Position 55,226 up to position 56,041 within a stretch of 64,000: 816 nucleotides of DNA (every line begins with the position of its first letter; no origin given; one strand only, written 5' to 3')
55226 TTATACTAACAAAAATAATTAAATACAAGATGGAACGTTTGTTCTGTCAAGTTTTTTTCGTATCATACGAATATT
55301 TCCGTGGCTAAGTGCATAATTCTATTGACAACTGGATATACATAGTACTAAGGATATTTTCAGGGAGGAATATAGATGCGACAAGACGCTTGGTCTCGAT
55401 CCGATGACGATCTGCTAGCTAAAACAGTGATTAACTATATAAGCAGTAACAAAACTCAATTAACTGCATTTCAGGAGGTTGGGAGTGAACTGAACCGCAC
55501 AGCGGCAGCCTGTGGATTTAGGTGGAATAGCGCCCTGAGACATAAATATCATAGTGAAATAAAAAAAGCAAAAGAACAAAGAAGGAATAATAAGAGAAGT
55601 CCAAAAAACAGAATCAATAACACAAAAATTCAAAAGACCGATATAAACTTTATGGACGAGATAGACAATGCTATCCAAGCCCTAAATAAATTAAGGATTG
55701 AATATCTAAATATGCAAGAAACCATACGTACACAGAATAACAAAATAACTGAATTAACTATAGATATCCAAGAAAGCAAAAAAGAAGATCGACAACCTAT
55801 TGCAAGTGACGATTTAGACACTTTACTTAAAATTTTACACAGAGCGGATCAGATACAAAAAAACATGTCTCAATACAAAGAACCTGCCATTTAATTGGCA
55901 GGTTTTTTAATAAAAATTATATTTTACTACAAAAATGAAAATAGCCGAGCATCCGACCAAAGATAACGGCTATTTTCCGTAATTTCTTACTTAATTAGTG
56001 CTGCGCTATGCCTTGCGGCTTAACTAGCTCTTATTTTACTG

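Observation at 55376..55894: Phage-encoded RsfA-family sporulation regulator, with a stand-alone receiver domain 2 kb away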

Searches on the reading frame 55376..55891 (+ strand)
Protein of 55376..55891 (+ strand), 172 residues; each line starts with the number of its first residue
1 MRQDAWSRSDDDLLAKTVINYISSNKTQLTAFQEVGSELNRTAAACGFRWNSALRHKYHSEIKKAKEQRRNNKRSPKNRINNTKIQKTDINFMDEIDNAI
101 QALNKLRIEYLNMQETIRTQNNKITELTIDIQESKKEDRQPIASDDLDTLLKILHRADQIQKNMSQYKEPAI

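Call 3: search_protein_families(library=pfam, proteins=[window:55376-55891:+], max_evalue=0.1)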
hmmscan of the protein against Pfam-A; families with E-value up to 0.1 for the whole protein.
window:55376-55891:+ (172 aa): 4 families
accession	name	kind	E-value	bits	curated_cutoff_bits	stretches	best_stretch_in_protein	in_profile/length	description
PF13921.12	Myb_DNA-bind_6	-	1.6e-07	31.8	22.9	1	6-68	1-58/60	Myb-like DNA-binding domain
PF24590.1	DUF7615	-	6.6e-05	23.8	27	1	89-168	5-86/106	Domain of unknown function (DUF7615)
PF10545.15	MADF_DNA_bdg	-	0.00037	21.2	22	1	25-77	22-74/84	Alcohol dehydrogenase transcription factor Myb/SANT-like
PF00249.37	Myb_DNA-binding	-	0.061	13.9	24.4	0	5-53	3-45/46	Myb-like DNA-binding domain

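Call 4: search_protein_families(library=ncbifam, proteins=[window:55376-55891:+], max_evalue=0.1)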
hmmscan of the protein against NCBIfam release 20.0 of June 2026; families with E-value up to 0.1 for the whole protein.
window:55376-55891:+ (172 aa): 5 families
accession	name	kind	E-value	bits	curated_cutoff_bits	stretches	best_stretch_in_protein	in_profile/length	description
TIGR02894.1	DNA_bind_RsfA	subfamily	4.7e-39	134.1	126.45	1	2-161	3-155/161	RsfA family transcriptional regulator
NF010534.0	PRK13923.1-2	equivalog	3.3e-29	102.3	345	1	1-75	3-77/212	putative spore coat protein regulator protein YlbO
NF010535.0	PRK13923.1-3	equivalog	1.4e-24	87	257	1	2-160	5-177/193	sporulation-specific transcriptional regulator GerR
TIGR02061.1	aprA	equivalog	0.037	12.5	641.75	1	41-155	434-550/616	adenylyl-sulfate reductase subunit alpha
NF008438.0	PRK11281.1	equivalog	0.071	10.8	991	1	56-168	39-148/1113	mechanosensitive channel MscK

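Call 6: search_dna_similar(query=window:55376-55891:+, collection=phages, mode=protein, max_rows=40)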
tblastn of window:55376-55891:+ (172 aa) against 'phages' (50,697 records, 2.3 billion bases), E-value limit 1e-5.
Records with a match: 2; places in all: 2; records where one place covers at least 80% of the query: 0.
Best place of each record, by identity: <60% 2.
By first word of the organism name: Bacillus 2.
By host as written in the record: Bacillus megaterium str. ATCC 43725 2.
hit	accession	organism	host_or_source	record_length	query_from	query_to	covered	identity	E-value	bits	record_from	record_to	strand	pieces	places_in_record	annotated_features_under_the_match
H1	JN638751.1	Bacillus phage G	Bacillus megaterium str. ATCC 43725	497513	1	75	44%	44.0%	2e-13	72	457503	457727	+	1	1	631: gp631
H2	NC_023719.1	Bacillus phage G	Bacillus megaterium str. ATCC 43725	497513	1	75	44%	44.0%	2e-13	72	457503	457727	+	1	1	631: gp631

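Call 14: search_protein_families(library=phrogs, proteins=[window:55376-55891:+], max_evalue=0.001)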
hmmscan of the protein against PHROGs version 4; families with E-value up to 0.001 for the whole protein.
window:55376-55891:+ (172 aa): 0 families

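Call 15: find_homologous_proteins(query=window:55376-55891:+, max_evalue=0.001)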
Query window:55376-55891:+ (172 aa): 156 proteins with E <= 0.001 among 214 candidates; the best 120 are listed.
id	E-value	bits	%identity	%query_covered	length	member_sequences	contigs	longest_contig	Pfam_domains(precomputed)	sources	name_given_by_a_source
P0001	2.4e-104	364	100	100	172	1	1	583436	PF13921.13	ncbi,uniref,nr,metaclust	ncbi:hypothetical protein AV545_04040 [Paenibacillus jamilae]|uniref:RsfA family transcriptional reg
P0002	2.0e-86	306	83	100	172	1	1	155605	PF13921.13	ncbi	ncbi:UNVERIFIED_CONTAM: prespore-specific regulator [Paenibacillus sp. PvR008]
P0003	3.6e-80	286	79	99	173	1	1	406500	PF13921.13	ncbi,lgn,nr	ncbi:RsfA family transcriptional regulator [Paenibacillus sp. EKM208P]|nr:RsfA family transcriptiona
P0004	8.1e-80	284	79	100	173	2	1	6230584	PF13921.13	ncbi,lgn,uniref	ncbi:RsfA family transcriptional regulator [Paenibacillus sp. FSL M7-0802]|uniref:RsfA family transc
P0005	5.9e-78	278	77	100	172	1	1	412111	PF13921.13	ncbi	ncbi:RsfA family transcriptional regulator [Paenibacillus sp. CMM36]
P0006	9.5e-69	249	73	100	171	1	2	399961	PF13921.13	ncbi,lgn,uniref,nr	ncbi:RsfA family transcriptional regulator [Paenibacillus sp. EKM202P]|uniref:RsfA family transcript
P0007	1.1e-67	245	71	100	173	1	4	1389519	PF13921.13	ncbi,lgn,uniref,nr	ncbi:RsfA family transcriptional regulator [Paenibacillus sp. EKM102P]|uniref:RsfA family transcript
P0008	7.3e-67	242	71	100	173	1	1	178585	PF13921.13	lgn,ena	-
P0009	9.2e-66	239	68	99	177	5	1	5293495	PF13921.13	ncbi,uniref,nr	ncbi:RsfA family transcriptional regulator [Paenibacillus polymyxa]|uniref:RsfA family transcription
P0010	3.9e-62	227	66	100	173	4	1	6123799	PF13921.13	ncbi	ncbi:RsfA family transcriptional regulator [Paenibacillus sp. ALE1]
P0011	1.8e-60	222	66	100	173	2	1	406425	PF13921.13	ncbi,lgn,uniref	ncbi:RsfA family transcriptional regulator [Paenibacillus polymyxa]|uniref:RsfA family transcription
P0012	2.8e-59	218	62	99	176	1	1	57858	PF13921.13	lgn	-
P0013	5.3e-24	103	39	100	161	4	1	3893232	PF13921.13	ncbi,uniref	ncbi:RsfA family transcriptional regulator [Paenibacillus taichungensis]|uniref:RsfA family transcri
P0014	7.2e-24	103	39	92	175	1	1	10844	-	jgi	-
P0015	1.8e-22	98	40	93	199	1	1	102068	-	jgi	jgi:prespore-specific regulator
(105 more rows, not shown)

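Call 18: find_encoding_contigs(protein=P0001, flank=10000, max_places=3)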
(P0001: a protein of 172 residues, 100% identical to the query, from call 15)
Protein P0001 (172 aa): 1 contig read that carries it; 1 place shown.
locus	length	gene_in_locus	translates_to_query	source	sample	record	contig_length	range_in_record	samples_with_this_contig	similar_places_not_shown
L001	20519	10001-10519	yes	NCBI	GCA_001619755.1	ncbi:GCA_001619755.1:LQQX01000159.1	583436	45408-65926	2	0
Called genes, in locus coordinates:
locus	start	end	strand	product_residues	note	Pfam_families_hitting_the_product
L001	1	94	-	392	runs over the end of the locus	PF13479:AAA_24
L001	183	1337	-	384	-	-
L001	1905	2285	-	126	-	-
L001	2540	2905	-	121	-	-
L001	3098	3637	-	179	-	PF04647:AgrB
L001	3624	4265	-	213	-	-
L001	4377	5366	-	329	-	PF22822:MrpR_N_CB, PF22823:MrpR_C_cat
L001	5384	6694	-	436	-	PF14072:DndB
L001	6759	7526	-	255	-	-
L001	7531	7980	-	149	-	-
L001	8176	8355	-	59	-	-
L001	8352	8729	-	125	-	-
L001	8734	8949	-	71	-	-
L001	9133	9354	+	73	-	PF12844:HTH_19 (weak), PF13443:HTH_26, PF01381:HTH_3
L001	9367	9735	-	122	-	PF02452:PemK_toxin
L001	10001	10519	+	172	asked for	PF13921:Myb_DNA-bind_6 (weak)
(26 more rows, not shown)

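Call 23: find_related_loci(query=window:55376-55891:+, collection=viral_contigs, flank=6000)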
Query window:55376-55891:+ (172 aa) in viral_contigs; peptide patterns used: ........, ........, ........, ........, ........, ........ (x = any residue, [..] = any of these).
37 stretches matched a pattern; 24 encode a relative of the query (tblastn E <= 1e-3); 23 distinct loci.
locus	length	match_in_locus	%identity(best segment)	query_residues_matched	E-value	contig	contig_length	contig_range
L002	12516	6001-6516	83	1-172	7e-96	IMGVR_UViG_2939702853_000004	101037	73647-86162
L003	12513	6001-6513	79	2-172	4e-89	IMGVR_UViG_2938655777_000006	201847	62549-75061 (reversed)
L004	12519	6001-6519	79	1-172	1e-88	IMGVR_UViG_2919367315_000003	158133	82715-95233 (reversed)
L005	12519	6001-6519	71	1-172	5e-76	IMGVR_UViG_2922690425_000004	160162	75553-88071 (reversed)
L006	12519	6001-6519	69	1-172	8e-72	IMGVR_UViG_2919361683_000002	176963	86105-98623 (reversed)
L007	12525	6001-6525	68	2-172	6e-69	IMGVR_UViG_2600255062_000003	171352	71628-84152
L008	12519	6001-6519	66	1-172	2e-67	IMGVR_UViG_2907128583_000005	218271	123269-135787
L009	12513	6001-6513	73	1-172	2e-77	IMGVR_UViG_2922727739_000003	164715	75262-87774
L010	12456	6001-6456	45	1-163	5e-34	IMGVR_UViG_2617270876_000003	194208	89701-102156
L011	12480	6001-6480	37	1-172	2e-27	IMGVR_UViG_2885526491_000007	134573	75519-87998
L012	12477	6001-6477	38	2-171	4e-27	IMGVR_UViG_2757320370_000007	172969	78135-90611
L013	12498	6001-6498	37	2-172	5e-27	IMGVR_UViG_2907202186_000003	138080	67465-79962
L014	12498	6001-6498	36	2-172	9e-27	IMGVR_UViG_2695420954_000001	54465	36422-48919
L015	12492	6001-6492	37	2-172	8e-26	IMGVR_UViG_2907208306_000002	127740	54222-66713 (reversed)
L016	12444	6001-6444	38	1-157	1e-25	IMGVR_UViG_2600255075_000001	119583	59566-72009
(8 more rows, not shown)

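Call 24: find_related_loci(query=window:55376-55891:+, collection=genome_contigs, flank=6000)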
Query window:55376-55891:+ (172 aa) in genome_contigs; peptide patterns used: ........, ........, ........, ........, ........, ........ (x = any residue, [..] = any of these).
600 stretches matched a pattern (row limit reached: there are more); 572 encode a relative of the query (tblastn E <= 1e-3); the best 80 are kept; 80 distinct loci.
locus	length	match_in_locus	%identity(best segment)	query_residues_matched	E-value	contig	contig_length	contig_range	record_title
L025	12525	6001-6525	38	2-157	1e-28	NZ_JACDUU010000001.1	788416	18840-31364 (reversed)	[Anoxybacillus] calidus strain DSM 25220 Ga0415330_01, whole genome shotgun sequence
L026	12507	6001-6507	38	1-172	2e-28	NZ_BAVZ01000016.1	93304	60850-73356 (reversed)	Paenibacillus pini JCM 16418, whole genome shotgun sequence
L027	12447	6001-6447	38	1-157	4e-28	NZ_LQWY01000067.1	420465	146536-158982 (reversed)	Domibacillus aminovorans strain DSM 1314 DSM1314_contig_7, whole genome shotgun sequence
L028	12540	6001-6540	36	1-157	8e-28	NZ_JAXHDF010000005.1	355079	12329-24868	Pseudogracilibacillus sp. SE30717A strain SE 30717-A 5, whole genome shotgun sequence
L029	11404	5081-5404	45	1-104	1e-27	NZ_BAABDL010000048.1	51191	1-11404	Amphibacillus indicireducens strain JCM 17250 sequence048, whole genome shotgun sequence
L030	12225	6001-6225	60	1-75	2e-27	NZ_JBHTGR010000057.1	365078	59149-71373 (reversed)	Lentibacillus kimchii strain JCM 30234 velvet_auto_105_57, whole genome shotgun sequence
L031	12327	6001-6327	46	2-112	9e-28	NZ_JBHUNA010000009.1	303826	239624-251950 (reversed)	Lentibacillus juripiscarius strain TISTR 1535 platanus_K_21_77_9, whole genome shotgun sequence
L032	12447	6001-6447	37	1-157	1e-27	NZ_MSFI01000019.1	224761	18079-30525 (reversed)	Domibacillus epiphyticus strain SAB 38 SAB38WGS_contig_19, whole genome shotgun sequence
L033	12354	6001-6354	43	2-106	3e-27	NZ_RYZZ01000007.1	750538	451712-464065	Peribacillus cavernae strain L5 18849_L5_1__paired__trimmed__paired__contig_7, whole genome shotgun sequence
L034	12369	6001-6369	43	1-124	4e-27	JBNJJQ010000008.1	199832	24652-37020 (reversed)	MAG: Bacillota bacterium isolate BSd35 8, whole genome shotgun sequence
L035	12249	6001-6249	55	1-83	5e-27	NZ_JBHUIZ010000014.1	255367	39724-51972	Virgibacillus halophilus strain KCTC 13935 platanus_K_17_124_14, whole genome shotgun sequence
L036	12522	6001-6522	35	1-160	5e-27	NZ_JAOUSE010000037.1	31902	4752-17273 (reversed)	Pallidibacillus thermolactis strain DSM 23332 DSM23332_37, whole genome shotgun sequence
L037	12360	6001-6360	39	2-130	7e-27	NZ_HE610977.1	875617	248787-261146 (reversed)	Oceanobacillus massiliensis str. N'diop strain Ndiop, whole genome shotgun sequence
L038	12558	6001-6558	37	1-157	6e-27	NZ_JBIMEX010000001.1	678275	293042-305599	Oceanobacillus sp. CF4.6 1, whole genome shotgun sequence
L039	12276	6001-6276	52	1-91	6e-27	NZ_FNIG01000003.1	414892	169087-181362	Tenuibacillus multivorans strain CGMCC 1.3442, whole genome shotgun sequence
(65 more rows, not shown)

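Call 65: search_solved_structures(query=window:55376-55891:+, max_evalue=1, show_alignments=2)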
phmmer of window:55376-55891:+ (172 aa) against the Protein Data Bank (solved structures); distinct sequences matched with E-value up to 1: 1.
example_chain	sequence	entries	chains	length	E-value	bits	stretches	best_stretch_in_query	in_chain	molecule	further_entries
8th8_S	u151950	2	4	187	0.97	13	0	48-163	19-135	Coiled-coil domain-containing protein 153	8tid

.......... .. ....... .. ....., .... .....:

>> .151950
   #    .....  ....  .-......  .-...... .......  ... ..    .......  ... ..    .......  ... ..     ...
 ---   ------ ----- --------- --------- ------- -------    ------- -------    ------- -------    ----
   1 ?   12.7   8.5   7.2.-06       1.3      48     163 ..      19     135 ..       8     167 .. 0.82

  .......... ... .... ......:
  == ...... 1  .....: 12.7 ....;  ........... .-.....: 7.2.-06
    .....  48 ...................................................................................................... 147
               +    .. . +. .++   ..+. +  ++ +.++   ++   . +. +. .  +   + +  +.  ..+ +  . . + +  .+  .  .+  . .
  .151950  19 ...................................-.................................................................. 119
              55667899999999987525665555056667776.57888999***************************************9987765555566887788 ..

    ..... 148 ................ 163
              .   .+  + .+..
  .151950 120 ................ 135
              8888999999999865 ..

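Call 74: predict_structure(alignment_id=A1)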
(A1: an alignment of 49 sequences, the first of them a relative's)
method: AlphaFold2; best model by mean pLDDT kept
length: 172 residues; sequences in the alignment: 49
mean_pLDDT: 81.8   pTM: 0.41
mean pLDDT of the five models: 81.8, 81.7, 81.3, 79.5, 79.5
residues with pLDDT >= 90: 96; 70-90: 35; 50-70: 23; < 50: 18
segments of 3 or more residues with pLDDT < 50: 78-87, 167-172
pLDDT, mean of each block of 10 residues (from residue 1): 76 96 93 95 95 94 93 61 46 86 96 97 94 68 68 83 57 41
secondary structure, 60 per line:
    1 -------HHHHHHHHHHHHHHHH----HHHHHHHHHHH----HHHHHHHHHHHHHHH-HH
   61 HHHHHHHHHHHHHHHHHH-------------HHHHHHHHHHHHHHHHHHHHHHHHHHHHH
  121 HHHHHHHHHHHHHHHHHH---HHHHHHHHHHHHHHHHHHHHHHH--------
elements in order: H8-23 H28-38 H43-57 H59-78 H92-138 H142-164

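Call 76: fold_search(model_id=the predicted structure, library=pdb)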
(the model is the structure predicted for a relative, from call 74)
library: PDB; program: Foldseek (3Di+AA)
matches with E <= 10: 202; with E <= 0.001: 0
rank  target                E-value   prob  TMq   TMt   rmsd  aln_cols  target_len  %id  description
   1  5lj3_O                5.0e-01  0.47  0.22  0.19  22.1       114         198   14  Structure of the core of the yeast spliceosome immediately after branching (released 2016-08-03)
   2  2lr8_MODEL_1_A        5.6e-01  0.84  0.22  0.48   4.9        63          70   14  Solution NMR Structure of CASP8-associated protein 2 from Homo sapiens, Northeast Structural Genomics Consorti (released 2012-06-27)
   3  4uus_F                6.0e-01  0.72  0.25  0.53   4.7        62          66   21  CRYSTAL STRUCTURE OF A UBX-EXD-DNA COMPLEX INCLUDING THE UBDA MOTIF (released 2015-02-18)
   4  1puf_B                6.0e-01  0.72  0.26  0.51   5.5        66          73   17  Crystal Structure of HoxA9 and Pbx1 homeodomains bound to DNA (released 2003-09-02)
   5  1b72_B                6.3e-01  0.60  0.24  0.46   5.3        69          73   12  PBX1, HOMEOBOX PROTEIN HOX-B1/DNA TERNARY COMPLEX (released 1999-02-19)
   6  2rn7_MODEL_1_A        6.3e-01  0.41  0.20  0.31  10.0        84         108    7  NMR solution structure of TnpE protein from Shigella flexneri. Northeast Structural Genomics Target SfR125 (released 2008-01-15)
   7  1ign_A                8.5e-01  0.97  0.28  0.25   2.2        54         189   17  DNA-BINDING DOMAIN OF RAP1 IN COMPLEX WITH TELOMERIC DNA SITE (released 1997-01-27)
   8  6ldm_A                1.0e+00  0.96  0.26  0.24   2.2        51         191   18  Structural basis of G-quadruplex DNA recognition by the yeast telomeric protein Rap1 (released 2020-03-18)
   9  4uus_B                1.1e+00  0.54  0.26  0.52   5.4        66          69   20  CRYSTAL STRUCTURE OF A UBX-EXD-DNA COMPLEX INCLUDING THE UBDA MOTIF (released 2015-02-18)
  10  5zjs_B                1.3e+00  0.47  0.26  0.50   4.8        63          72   21  Structure of AbdB/Exd complex bound to a 'Blue14' DNA sequence (released 2018-08-29)
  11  5lj5_O                1.3e+00  0.11  0.22  0.14  42.2       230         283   14  Overall structure of the yeast spliceosome immediately after branching. (released 2016-08-31)
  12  5zjr_B                1.4e+00  0.44  0.25  0.49   4.8        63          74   21  Structure of AbdB/Exd complex bound to a 'Magenta14' DNA sequence (released 2018-08-29)
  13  5zjq_B                1.6e+00  0.44  0.26  0.50   5.1        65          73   20  Structure of AbdB/Exd complex bound to a 'Red14' DNA sequence (released 2018-08-29)
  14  2dms_MODEL_1_A        1.6e+00  0.33  0.21  0.40   8.4        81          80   12  Solution structure of the homeobox domain of Homeobox protein OTX2 (released 2006-10-24)
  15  2r5y_B                1.8e+00  0.51  0.25  0.58   3.3        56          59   16  Structure of Scr/Exd complex bound to a consensus Hox-Exd site (released 2008-02-05)
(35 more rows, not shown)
